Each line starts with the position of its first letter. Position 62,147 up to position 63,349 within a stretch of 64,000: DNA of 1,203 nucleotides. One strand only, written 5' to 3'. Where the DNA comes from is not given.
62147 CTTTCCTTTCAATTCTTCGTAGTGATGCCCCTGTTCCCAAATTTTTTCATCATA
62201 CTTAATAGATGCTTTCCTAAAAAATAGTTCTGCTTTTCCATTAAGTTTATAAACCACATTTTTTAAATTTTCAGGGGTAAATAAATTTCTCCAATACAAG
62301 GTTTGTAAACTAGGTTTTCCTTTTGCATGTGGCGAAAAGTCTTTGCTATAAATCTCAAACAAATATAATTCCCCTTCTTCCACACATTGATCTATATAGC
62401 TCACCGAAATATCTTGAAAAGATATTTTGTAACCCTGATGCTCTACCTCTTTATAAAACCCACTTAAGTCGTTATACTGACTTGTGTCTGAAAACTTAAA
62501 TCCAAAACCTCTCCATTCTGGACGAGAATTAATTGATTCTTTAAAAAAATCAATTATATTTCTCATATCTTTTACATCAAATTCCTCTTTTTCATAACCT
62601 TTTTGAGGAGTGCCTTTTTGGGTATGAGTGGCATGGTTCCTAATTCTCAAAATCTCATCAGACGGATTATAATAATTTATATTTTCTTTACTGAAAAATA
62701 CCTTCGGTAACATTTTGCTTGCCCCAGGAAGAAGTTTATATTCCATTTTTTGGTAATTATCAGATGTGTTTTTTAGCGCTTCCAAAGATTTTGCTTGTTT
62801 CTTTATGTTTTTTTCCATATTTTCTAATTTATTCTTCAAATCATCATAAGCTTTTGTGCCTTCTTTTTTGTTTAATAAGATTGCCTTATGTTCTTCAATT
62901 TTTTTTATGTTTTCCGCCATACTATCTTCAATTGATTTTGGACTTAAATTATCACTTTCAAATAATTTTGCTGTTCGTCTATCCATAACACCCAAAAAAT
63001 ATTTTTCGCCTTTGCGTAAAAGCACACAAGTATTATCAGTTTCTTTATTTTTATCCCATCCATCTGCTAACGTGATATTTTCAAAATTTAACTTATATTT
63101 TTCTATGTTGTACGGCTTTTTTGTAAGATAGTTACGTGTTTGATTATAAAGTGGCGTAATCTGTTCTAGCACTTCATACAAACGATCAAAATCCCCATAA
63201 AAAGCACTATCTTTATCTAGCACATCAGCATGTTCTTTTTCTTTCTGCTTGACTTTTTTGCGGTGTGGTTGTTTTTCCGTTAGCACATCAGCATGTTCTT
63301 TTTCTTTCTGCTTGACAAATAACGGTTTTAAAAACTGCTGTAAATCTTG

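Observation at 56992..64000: Complete, compositionally foreign type V-A CRISPR-Cas island downstream of bhmt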

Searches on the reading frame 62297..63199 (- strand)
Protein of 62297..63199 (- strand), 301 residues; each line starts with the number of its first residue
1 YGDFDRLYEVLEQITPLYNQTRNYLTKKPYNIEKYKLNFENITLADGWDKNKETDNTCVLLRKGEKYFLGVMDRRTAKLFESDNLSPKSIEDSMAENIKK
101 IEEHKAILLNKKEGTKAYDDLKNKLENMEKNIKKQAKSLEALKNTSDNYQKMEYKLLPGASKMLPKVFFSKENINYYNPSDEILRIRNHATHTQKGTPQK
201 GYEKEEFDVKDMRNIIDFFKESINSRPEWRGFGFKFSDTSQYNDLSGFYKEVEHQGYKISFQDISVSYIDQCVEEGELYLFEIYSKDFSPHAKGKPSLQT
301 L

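Call 69: predict_structure(alignment_id=A1)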
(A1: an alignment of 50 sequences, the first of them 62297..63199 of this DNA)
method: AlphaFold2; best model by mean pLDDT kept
length: 301 residues; sequences in the alignment: 50
mean_pLDDT: 86.9   pTM: 0.74
mean pLDDT of the five models: 86.9, 85.6, 85.4, 84.6, 83.5
residues with pLDDT >= 90: 196; 70-90: 47; 50-70: 52; < 50: 6
segments of 3 or more residues with pLDDT < 50: 29-31
pLDDT, mean of each block of 10 residues (from residue 1): 65 70 56 57 58 74 90 90 95 98 98 97 97 97 95 88 95 96 98 97 98 98 92 95 97 91 96 95 73 63 48
secondary structure, 60 per line:
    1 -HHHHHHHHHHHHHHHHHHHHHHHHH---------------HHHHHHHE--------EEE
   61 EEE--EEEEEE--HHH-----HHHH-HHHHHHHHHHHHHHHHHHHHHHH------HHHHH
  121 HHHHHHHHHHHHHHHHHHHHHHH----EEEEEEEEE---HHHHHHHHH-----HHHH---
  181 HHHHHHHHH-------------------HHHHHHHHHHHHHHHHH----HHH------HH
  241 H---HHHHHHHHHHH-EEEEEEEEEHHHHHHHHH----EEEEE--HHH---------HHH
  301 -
elements in order: H2-26 H42-48 E58-63 E66-71 H82-85 H87-109 H116-143 E148-156 H160-168 H174-177 H181-189 H209-225 H245-255 E257-265 H266-274 E279-283

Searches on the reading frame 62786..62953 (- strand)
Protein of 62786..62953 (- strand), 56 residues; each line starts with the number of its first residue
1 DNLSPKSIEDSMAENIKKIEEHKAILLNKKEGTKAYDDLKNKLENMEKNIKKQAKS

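Call 79: search_protein_representatives(protein=window:62786-62953:-)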
Query: 56 residues. Proteins with E-value up to 0.001 (for the whole library): 1; up to 1e-10: 1; up to 1e-30: 0. The best 1 are listed.
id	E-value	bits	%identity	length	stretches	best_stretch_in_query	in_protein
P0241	4.1e-12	60.8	88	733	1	1-43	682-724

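Call 81: find_encoding_contigs(protein=P0241, flank=10000, max_places=6)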
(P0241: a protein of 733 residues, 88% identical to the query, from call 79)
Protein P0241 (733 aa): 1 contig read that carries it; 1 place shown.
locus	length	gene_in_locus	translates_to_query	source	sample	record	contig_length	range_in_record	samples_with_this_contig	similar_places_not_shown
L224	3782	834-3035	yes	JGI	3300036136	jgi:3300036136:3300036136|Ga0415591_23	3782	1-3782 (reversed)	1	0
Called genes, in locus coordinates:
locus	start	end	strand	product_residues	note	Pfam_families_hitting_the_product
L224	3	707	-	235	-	?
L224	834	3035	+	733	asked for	PF18501:REC1, PF21918:cas_Cpf1_2nd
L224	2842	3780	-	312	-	?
